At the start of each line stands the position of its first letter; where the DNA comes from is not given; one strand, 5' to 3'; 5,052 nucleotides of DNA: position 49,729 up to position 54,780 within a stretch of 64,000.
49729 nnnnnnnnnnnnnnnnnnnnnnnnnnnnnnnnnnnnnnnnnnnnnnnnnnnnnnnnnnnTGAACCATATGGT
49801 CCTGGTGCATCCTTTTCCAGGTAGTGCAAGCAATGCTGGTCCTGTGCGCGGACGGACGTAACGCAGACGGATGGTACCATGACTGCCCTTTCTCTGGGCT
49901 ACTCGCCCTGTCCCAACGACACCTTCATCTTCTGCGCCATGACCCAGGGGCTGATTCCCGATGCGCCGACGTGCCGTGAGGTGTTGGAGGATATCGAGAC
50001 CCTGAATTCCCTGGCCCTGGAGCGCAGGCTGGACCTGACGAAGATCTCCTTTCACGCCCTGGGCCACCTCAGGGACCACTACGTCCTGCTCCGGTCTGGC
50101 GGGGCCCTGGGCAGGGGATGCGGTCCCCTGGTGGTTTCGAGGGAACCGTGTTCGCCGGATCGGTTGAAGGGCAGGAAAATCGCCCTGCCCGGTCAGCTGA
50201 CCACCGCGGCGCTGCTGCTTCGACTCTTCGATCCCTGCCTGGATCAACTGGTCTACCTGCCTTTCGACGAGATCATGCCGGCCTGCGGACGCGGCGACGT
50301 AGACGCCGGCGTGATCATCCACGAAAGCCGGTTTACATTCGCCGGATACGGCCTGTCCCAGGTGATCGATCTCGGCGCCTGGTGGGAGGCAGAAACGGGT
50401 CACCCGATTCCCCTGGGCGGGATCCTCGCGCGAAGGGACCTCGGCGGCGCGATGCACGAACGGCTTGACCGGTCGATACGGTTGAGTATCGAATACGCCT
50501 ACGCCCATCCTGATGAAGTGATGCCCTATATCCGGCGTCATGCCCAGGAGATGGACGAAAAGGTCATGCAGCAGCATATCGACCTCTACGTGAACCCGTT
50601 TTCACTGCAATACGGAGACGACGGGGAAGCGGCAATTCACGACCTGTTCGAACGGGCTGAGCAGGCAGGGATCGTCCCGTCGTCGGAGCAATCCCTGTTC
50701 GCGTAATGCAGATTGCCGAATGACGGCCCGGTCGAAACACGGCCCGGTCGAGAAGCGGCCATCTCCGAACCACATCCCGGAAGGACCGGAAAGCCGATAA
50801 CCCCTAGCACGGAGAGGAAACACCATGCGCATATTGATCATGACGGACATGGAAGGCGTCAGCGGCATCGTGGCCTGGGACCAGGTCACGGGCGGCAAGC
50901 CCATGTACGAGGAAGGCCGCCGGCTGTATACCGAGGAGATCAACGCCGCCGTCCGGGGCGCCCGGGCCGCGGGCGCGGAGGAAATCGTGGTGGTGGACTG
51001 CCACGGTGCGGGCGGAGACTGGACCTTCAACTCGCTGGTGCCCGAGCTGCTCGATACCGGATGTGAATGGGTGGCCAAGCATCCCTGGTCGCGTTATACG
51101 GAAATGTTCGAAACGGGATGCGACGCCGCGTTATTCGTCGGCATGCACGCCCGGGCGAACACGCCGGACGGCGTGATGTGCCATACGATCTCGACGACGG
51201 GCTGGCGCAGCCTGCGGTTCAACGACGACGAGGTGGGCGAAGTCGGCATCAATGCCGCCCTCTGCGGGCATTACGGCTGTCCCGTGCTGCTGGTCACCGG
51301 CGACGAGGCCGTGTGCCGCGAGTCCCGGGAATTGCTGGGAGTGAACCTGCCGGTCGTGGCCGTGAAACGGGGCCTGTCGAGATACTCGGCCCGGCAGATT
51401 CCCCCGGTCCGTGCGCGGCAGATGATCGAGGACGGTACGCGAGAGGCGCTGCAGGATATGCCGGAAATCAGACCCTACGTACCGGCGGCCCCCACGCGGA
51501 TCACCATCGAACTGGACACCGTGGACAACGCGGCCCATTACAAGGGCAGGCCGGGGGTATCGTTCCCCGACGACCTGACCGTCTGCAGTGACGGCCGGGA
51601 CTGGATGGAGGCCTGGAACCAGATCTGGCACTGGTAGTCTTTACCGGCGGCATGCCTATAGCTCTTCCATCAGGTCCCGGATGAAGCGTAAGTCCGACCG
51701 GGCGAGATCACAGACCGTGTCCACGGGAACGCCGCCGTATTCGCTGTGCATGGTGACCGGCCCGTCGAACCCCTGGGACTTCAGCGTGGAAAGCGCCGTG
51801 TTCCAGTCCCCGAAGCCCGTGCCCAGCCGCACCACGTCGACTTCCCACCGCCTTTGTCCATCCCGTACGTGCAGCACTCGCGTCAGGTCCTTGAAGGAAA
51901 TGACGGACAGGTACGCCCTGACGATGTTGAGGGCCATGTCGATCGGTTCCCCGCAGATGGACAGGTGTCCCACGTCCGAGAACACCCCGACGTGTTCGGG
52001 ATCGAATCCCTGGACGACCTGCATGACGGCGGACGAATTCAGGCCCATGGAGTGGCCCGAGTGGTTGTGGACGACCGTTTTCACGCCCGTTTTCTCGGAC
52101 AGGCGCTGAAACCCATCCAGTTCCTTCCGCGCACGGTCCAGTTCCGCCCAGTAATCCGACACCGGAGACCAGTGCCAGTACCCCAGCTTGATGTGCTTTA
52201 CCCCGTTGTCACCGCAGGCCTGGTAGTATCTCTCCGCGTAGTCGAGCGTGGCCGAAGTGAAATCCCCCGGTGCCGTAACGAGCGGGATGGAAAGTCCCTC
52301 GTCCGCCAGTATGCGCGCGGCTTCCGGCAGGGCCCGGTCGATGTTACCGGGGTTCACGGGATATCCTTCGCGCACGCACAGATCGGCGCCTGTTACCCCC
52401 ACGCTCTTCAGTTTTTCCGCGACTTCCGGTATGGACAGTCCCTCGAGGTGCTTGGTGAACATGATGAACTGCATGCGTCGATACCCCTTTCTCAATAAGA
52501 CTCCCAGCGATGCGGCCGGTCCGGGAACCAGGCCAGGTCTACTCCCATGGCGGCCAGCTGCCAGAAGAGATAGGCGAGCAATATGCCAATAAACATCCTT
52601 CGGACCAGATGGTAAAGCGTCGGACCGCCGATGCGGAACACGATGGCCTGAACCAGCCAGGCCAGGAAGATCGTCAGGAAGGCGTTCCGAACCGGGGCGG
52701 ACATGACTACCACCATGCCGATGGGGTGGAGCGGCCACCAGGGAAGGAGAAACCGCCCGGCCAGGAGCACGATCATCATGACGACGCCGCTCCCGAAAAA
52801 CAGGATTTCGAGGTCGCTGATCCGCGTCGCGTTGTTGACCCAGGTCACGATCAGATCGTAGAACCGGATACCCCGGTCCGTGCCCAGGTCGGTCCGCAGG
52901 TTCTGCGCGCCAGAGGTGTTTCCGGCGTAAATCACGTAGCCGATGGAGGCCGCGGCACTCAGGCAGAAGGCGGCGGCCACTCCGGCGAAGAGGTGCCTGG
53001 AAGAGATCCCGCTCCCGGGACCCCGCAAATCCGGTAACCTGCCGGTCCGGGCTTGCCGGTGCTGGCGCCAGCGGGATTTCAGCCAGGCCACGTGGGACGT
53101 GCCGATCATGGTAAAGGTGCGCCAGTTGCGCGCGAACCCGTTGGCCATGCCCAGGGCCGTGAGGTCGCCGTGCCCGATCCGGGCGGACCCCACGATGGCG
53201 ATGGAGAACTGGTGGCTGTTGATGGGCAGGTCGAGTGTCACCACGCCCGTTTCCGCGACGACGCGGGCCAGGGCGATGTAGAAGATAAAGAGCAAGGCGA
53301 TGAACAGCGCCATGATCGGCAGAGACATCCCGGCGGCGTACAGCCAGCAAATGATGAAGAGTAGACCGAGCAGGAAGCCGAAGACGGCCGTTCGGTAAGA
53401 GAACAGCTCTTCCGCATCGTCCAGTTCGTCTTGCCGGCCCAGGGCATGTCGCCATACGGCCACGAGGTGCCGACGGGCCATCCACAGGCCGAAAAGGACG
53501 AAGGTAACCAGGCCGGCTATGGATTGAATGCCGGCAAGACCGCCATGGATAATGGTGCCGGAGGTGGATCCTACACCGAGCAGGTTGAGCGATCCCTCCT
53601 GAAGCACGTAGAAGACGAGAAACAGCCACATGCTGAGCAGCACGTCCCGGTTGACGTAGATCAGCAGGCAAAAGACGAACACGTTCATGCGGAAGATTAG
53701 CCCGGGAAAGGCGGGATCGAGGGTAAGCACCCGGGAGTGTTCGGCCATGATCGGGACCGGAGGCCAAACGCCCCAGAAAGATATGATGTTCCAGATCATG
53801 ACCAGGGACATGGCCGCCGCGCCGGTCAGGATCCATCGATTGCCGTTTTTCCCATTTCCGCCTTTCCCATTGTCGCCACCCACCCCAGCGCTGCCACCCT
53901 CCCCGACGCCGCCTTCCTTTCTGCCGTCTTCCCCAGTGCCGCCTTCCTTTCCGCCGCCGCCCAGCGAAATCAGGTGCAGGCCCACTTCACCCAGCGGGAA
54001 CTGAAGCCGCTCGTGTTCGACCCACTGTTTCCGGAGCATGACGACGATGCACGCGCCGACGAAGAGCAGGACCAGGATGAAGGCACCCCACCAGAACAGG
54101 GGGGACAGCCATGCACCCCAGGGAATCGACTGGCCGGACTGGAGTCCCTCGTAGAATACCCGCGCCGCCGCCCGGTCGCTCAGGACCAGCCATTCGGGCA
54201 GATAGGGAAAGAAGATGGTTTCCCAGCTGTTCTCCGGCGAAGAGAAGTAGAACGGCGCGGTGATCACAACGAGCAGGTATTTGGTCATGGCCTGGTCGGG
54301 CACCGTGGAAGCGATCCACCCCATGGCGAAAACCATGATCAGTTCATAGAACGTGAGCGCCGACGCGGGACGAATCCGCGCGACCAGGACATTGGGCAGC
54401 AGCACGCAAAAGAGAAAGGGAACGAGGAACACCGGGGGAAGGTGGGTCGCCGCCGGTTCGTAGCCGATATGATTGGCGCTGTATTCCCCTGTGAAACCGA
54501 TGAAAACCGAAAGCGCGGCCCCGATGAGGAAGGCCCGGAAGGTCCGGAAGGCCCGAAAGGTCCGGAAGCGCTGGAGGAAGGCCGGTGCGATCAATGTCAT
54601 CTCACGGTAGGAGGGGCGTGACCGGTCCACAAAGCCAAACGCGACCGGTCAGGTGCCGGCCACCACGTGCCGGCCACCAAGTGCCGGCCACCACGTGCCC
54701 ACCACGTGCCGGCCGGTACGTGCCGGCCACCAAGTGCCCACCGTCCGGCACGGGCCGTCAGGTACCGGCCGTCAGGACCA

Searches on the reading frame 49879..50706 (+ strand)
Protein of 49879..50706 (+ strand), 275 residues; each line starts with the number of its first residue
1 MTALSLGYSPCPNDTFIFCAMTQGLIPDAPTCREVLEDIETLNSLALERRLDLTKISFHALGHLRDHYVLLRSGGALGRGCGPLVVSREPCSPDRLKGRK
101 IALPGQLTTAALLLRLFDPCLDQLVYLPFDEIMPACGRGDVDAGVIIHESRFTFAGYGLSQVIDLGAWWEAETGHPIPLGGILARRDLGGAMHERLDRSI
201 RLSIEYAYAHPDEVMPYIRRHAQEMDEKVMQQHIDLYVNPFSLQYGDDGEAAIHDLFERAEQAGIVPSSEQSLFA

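Call 40: search_protein_families(library=pfam, proteins=[window:49879-50706:+], max_evalue=0.001)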
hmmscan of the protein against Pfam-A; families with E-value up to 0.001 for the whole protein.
window:49879-50706:+ (275 aa): 1 family
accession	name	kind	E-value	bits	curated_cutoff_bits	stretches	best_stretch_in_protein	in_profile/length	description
PF02621.19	VitK2_biosynth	-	3.2e-81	272.9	26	1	4-261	1-251/252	Menaquinone biosynthesis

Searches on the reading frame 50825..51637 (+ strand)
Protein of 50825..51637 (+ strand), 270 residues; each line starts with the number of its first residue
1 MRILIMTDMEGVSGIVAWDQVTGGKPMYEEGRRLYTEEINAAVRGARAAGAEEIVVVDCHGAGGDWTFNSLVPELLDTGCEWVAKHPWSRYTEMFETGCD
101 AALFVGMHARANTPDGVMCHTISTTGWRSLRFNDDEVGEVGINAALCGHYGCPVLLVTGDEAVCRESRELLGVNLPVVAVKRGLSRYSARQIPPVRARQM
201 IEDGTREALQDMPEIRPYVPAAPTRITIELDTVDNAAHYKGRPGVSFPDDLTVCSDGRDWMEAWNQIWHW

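Call 40: search_protein_families(library=pfam, proteins=[window:50825-51637:+], max_evalue=0.001)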
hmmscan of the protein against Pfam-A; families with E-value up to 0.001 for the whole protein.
window:50825-51637:+ (270 aa): 1 family
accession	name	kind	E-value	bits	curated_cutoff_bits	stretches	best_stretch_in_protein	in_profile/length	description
PF04951.18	Peptidase_M55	-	3.8e-73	246.6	25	1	1-266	1-261/264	D-aminopeptidase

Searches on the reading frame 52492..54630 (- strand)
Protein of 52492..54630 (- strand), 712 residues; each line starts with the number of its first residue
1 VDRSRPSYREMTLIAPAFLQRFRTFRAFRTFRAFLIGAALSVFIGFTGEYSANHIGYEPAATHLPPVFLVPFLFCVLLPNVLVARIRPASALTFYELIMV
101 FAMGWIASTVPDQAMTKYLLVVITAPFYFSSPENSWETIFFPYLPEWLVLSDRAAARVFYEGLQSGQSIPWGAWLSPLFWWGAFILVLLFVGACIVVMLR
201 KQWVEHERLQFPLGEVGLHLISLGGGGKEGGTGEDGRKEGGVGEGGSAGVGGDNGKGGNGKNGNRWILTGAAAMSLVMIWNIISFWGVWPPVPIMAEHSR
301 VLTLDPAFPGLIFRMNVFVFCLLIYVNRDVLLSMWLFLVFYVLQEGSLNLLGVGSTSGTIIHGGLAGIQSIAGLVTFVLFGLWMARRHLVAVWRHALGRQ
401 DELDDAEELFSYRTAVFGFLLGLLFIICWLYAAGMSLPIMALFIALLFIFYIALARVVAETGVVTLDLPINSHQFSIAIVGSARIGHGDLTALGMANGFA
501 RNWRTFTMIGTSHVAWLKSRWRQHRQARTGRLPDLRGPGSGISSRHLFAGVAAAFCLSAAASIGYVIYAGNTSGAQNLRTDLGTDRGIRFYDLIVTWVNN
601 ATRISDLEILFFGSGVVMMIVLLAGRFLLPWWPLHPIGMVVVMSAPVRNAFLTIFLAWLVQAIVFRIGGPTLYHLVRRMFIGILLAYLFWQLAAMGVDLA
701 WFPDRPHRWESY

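Call 40: search_protein_families(library=pfam, proteins=[window:52492-54630:-], max_evalue=0.001)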
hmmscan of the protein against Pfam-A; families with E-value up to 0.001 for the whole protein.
window:52492-54630:- (712 aa): 2 families
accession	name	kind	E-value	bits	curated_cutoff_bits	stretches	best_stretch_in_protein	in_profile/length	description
PF20581.3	DUF6785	-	2.6e-91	307.1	25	2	30-221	1-191/498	Family of unknown function (DUF6785)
PF20580.3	DUF6784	-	3.5e-15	56.4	26.4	1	610-693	2-85/101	Domain of unknown function (DUF6784)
